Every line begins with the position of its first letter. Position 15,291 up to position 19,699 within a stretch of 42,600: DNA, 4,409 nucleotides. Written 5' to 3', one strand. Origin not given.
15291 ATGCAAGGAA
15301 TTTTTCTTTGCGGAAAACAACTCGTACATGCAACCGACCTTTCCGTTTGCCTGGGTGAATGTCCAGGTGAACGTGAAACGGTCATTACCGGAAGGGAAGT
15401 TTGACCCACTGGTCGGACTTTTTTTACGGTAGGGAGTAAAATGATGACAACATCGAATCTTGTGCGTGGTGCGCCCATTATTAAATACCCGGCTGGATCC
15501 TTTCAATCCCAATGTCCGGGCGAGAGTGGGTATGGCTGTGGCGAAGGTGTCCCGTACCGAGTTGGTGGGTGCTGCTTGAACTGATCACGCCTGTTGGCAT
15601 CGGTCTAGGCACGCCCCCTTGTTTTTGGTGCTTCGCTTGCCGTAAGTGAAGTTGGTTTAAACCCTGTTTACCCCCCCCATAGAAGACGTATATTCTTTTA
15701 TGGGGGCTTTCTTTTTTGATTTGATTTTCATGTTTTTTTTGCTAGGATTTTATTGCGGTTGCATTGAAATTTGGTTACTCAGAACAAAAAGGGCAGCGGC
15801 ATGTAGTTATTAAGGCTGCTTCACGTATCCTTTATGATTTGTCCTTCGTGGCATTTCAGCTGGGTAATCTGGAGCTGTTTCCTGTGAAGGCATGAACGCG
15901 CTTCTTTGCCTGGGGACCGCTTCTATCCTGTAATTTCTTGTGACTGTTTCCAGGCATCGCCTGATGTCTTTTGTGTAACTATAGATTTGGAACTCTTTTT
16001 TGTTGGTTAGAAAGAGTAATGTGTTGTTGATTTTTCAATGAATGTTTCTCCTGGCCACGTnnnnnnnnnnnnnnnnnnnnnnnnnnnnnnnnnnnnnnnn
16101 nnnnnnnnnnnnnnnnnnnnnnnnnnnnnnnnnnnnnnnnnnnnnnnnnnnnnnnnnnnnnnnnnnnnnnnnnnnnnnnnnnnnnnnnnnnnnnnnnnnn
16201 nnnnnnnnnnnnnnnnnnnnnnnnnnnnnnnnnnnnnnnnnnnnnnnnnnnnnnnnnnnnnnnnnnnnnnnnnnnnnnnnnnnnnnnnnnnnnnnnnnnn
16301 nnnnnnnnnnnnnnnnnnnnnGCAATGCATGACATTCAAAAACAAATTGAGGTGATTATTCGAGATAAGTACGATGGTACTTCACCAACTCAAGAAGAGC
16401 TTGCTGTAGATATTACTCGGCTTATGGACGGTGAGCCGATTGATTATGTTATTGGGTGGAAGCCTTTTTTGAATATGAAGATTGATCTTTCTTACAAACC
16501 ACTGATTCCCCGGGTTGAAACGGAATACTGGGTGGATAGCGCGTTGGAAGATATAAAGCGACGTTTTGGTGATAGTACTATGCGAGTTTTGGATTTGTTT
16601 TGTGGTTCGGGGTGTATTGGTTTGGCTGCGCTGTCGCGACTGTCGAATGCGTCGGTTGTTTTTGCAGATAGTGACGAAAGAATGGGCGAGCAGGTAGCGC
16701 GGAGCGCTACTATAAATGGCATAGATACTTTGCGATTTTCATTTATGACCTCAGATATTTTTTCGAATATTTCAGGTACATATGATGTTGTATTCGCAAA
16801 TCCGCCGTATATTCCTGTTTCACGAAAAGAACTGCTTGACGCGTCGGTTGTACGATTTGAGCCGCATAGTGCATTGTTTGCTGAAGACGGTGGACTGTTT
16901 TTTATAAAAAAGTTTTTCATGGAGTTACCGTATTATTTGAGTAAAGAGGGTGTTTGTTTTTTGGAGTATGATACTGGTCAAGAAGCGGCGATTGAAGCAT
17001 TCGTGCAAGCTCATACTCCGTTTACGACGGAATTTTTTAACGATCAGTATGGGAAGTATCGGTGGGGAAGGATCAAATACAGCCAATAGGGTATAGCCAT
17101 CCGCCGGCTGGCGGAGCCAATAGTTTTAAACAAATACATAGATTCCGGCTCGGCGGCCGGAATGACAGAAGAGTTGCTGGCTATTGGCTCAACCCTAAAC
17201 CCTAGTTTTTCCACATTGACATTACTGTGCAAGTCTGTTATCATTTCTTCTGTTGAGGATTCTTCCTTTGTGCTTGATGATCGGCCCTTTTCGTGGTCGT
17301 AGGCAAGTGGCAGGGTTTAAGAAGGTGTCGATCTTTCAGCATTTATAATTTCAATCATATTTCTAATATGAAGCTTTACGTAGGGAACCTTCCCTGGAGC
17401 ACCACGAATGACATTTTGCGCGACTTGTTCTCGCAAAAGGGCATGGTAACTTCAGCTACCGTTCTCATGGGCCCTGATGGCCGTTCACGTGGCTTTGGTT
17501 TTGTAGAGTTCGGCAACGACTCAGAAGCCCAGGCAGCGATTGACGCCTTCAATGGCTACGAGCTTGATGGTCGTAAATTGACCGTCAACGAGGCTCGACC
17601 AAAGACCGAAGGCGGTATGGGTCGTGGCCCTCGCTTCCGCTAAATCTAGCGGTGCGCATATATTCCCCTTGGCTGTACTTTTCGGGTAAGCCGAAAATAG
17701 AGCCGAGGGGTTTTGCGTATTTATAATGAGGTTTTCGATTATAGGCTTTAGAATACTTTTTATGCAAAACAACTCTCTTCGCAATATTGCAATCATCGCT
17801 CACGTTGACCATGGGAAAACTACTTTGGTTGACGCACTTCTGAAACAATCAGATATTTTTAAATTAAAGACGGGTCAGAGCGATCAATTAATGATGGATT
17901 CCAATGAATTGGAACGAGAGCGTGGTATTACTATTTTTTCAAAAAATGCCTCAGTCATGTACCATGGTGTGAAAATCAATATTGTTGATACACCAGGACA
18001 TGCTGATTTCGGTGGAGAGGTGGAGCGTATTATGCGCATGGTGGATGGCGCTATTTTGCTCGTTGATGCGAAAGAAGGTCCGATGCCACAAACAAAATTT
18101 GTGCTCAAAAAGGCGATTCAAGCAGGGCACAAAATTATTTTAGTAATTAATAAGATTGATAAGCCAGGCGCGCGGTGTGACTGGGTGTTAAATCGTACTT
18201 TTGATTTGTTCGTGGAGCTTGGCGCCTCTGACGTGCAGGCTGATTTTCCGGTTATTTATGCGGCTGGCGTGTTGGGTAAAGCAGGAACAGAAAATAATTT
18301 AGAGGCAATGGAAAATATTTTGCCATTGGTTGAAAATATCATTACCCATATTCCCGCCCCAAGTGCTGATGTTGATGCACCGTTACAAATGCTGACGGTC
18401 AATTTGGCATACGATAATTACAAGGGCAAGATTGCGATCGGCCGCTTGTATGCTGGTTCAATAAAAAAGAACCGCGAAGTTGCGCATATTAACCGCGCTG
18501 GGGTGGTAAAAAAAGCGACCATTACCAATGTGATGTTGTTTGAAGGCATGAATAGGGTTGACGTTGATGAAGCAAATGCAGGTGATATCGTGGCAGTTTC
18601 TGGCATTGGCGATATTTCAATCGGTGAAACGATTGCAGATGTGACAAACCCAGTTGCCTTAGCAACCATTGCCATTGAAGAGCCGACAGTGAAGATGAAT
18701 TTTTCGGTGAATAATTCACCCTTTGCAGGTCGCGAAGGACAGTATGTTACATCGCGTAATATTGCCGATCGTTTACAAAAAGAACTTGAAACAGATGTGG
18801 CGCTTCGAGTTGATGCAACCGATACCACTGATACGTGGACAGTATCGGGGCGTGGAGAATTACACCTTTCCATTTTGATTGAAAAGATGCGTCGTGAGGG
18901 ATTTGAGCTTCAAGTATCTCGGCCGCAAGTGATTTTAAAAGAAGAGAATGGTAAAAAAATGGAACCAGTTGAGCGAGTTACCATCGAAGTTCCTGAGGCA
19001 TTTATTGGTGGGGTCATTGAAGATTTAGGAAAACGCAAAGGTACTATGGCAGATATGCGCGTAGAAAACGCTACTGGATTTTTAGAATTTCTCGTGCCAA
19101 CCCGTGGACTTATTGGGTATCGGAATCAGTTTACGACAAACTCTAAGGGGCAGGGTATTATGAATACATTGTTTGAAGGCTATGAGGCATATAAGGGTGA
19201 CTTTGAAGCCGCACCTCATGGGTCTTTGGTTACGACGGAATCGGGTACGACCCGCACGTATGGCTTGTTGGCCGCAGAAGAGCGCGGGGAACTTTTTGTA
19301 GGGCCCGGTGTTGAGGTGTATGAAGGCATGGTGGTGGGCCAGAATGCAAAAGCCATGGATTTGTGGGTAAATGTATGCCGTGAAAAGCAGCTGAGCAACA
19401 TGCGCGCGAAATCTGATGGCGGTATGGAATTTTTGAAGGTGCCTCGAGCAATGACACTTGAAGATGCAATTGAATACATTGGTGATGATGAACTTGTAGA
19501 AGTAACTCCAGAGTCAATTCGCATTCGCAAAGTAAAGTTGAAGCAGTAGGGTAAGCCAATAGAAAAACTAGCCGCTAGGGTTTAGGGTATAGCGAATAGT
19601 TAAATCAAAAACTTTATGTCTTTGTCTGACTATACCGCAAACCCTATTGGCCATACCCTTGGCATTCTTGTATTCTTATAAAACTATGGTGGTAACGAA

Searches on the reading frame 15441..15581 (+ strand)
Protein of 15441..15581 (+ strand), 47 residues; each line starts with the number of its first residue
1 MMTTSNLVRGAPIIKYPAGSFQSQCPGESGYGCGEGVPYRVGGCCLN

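Call 39: search_protein_representatives(protein=window:15441-15581:+)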
Query: 47 residues. Proteins with E-value up to 0.001 (for the whole library): 4; up to 1e-10: 1; up to 1e-30: 0. The best 4 are listed.
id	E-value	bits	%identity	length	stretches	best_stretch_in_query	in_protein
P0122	3.9e-25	101.7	100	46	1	2-47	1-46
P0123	3.2e-07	45.9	43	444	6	17-34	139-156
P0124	1.7e-04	37.5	38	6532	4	4-29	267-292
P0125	6.2e-04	35.7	36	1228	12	7-28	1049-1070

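Call 43: search_protein_families(library=pfam, max_evalue=1, proteins=[window:15441-15581:+])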
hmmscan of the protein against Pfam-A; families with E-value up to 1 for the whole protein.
seq(47 aa): 0 families

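Call 54: search_protein_families(library=ncbifam, max_evalue=10, proteins=[window:15441-15581:+])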
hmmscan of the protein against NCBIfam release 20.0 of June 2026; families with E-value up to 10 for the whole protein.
seq(47 aa): 0 families

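Call 74: predict_structure(protein=window:15441-15581:+)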
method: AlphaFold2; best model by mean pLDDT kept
length: 47 residues; sequences in the alignment: 1
mean_pLDDT: 51.3   pTM: 0.25
mean pLDDT of the five models: 51.3, 50.7, 48.5, 47.0, 44.0
residues with pLDDT >= 90: 0; 70-90: 0; 50-70: 24; < 50: 23
segments of 3 or more residues with pLDDT < 50: 1-6, 8-10, 12-20
pLDDT, mean of each block of 10 residues (from residue 1): 46 45 49 58 61
secondary structure, 60 per line:
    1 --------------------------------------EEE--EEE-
elements in order: E39-41 E44-46

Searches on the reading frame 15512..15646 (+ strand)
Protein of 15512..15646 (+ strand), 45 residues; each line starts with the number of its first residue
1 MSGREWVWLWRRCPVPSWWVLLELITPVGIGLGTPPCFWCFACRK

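Call 43: search_protein_families(library=pfam, max_evalue=1, proteins=[window:15512-15646:+])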
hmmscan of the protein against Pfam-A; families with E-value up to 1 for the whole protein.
seq(45 aa): 0 families

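Call 54: search_protein_families(library=ncbifam, max_evalue=10, proteins=[window:15512-15646:+])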
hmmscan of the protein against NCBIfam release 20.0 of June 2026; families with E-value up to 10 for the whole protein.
seq(45 aa): 0 families

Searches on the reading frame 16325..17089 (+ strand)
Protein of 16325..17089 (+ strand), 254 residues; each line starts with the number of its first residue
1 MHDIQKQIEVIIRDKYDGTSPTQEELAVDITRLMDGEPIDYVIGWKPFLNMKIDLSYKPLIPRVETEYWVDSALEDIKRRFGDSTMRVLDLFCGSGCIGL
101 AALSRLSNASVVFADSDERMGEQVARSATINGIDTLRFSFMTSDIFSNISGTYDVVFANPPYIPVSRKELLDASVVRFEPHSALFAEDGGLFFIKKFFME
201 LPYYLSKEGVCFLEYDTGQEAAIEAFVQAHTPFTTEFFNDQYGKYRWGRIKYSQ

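Call 11: search_protein_families(library=pfam, proteins=[window:16325-17089:+])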
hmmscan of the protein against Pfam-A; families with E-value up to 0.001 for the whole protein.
window:16325-17089:+ (254 aa): 5 families
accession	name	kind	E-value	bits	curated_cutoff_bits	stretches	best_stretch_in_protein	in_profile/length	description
PF05175.20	MTS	-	7.3e-11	42.4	23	1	84-201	31-146/170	Methyltransferase small domain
PF03602.21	Cons_hypoth95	-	1.9e-09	37.9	24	1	86-168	43-130/182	Conserved hypothetical protein 95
PF13847.12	Methyltransf_31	-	7.7e-06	26.1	27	1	83-159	2-81/145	Methyltransferase domain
PF13649.12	Methyltransf_25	-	1e-05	26.6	27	1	88-159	1-71/97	Methyltransferase domain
PF06325.19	PrmA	-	7.9e-05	22.7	22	1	84-159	161-233/296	Ribosomal protein L11 methyltransferase (PrmA)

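Call 13: find_related_loci(query=window:16325-17086:+, collection=genome_contigs, flank=10000)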
Query window:16325-17086:+ (254 aa) in genome_contigs; peptide patterns used: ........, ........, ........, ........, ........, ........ (x = any residue, [..] = any of these).
132 stretches matched a pattern, but none encodes a relative of the query by tblastn (E <= 1e-3).

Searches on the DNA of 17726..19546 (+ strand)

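Call 31: search_rna_families(sources=[L001, L081, L083, L085], threshold=gathering)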
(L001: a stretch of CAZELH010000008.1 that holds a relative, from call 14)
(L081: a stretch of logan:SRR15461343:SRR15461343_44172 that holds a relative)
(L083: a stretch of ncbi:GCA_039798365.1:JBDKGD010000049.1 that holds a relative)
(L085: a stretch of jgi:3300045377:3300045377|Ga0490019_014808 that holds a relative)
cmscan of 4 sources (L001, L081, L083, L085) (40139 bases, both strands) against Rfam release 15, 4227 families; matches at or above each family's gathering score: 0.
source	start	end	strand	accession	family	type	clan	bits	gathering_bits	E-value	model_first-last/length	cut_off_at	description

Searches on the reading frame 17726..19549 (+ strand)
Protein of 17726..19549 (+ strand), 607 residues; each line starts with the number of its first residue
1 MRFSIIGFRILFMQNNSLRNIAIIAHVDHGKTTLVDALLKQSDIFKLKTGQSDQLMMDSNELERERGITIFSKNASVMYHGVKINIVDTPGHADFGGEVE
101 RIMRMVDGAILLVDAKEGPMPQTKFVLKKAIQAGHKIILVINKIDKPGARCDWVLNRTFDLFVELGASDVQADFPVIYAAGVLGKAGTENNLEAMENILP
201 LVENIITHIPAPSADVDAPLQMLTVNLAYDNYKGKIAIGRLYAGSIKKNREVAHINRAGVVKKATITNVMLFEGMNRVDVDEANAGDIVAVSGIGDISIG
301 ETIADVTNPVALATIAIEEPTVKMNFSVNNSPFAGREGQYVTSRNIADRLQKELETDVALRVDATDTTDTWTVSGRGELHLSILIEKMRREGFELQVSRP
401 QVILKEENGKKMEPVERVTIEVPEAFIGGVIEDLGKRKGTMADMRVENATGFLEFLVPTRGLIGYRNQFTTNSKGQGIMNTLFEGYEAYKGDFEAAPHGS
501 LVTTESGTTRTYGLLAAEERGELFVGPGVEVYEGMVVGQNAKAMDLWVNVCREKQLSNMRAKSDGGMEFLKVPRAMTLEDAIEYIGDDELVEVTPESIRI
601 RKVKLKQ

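Call 11: search_protein_families(library=pfam, proteins=[window:17726-19549:+])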
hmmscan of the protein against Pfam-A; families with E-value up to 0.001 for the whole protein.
window:17726-19549:+ (607 aa): 8 families
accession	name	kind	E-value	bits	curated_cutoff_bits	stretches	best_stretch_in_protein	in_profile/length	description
PF00009.33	GTP_EFTU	-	1.5e-54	184.9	26.5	1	17-210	2-187/188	Elongation factor Tu GTP binding domain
PF21018.2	BipA_C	-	1.6e-41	140.9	23.8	1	499-606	2-109/110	TypA/BipA C-terminal domain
PF00679.30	EFG_C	-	3.4e-22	78.7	27.9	1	411-493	2-85/89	Elongation factor G C-terminus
PF03144.31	GTP_EFTU_D2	-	4.7e-12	46.6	30.3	1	234-304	1-73/73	Elongation factor Tu domain 2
PF22042.2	EF-G_D2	-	2.1e-11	44.2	27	1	223-305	5-83/84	Elongation factor G domain 2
PF14492.12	EFG_III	-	1.4e-07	31.9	27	1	345-396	20-72/75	Elongation Factor G, domain III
PF01926.29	MMR_HSR1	-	3.5e-07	30.8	21.9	1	21-143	2-113/113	50S ribosome-binding GTPase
PF00735.24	Septin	-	0.00081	19.2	26.2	0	20-95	6-75/280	Septin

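Call 14: find_related_loci(query=window:17726-19546:+, collection=genome_contigs, flank=10000)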
Query window:17726-19546:+ (607 aa) in genome_contigs; peptide patterns used: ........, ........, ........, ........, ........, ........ (x = any residue, [..] = any of these).
330 stretches matched a pattern; 253 encode a relative of the query (tblastn E <= 1e-3); the best 80 are kept; 80 distinct loci.
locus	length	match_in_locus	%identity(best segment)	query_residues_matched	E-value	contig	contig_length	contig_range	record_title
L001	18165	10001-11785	86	11-607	0e+0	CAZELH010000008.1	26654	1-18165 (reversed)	MAG TPA_asm: uncultured Candidatus Saccharibacteria bacterium isolate SRP189682_co2_92 genome assembly, contig: NODE_242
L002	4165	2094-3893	74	13-607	0e+0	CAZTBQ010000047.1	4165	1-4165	MAG TPA_asm: uncultured Candidatus Saccharibacteria bacterium isolate SRP278252_co1_800 genome assembly, contig: NODE_44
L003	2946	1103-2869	75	18-606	0e+0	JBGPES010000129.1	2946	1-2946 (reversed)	MAG: Candidatus Paceibacteria bacterium isolate OBJ_0618_7090110_85 k141_1366620_length_2946_cov_9.0000, whole genome sh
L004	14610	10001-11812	74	3-607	0e+0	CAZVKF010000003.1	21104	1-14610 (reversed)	MAG TPA_asm: uncultured Candidatus Saccharibacteria bacterium isolate binchicken_co38_1281 genome assembly, contig: NODE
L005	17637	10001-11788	73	9-607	0e+0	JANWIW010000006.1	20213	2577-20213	MAG: Candidatus Paceibacterota bacterium isolate CRAIB_MAG51 c_000000034580, whole genome shotgun sequence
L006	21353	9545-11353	72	12-607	0e+0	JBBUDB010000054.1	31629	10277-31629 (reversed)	MAG: Patescibacteria group bacterium isolate H51-bin005_1 H51_bin005_1_000000000054, whole genome shotgun sequence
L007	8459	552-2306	73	18-602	0e+0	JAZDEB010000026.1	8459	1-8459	MAG: Candidatus Liptonbacteria bacterium isolate MEGAHIT-group-0.117 k141_18387182, whole genome shotgun sequence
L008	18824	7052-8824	73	17-607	0e+0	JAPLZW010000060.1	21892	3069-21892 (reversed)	MAG: Candidatus Wolfebacteria bacterium isolate LacPavin_0920_WC70_MAG_44_7 LacPavin_0920_WC70_scaffold_349851, whole ge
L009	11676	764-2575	71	7-607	0e+0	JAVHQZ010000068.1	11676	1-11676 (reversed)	MAG: Candidatus Paceibacterota bacterium isolate WB01no18_49_12 NODE_3107_length_11676_cov_7.682816, whole genome shotgu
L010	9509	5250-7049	73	18-605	0e+0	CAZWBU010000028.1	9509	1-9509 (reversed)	MAG TPA_asm: uncultured Candidatus Saccharibacteria bacterium isolate SRP119689_co1_331 genome assembly, contig: NODE_11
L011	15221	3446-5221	74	17-607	0e+0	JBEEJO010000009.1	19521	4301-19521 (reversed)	MAG: Candidatus Parcubacteria bacterium isolate cobbmillcreek_2019_sw_WHONDRS-S19S_0090_A_bin.15 scaffold_0000289, whole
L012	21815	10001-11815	71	7-607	0e+0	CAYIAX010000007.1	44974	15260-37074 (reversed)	MAG TPA_asm: uncultured Candidatus Saccharibacteria bacterium isolate ERP119705_co18_243 genome assembly, contig: NODE_7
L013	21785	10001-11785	70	12-607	0e+0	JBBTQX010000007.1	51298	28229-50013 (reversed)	MAG: Patescibacteria group bacterium isolate H41-bin082_1 H41_bin082_1_000000000007, whole genome shotgun sequence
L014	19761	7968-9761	69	10-607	0e+0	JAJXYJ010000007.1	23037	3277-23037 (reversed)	MAG: bacterium isolate BP6.bin83 NODE_3035_length_23037_cov_1.779485, whole genome shotgun sequence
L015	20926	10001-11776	68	14-605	0e+0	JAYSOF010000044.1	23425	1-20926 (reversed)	MAG: bacterium isolate GFS_11017 GFS_11017_43, whole genome shotgun sequence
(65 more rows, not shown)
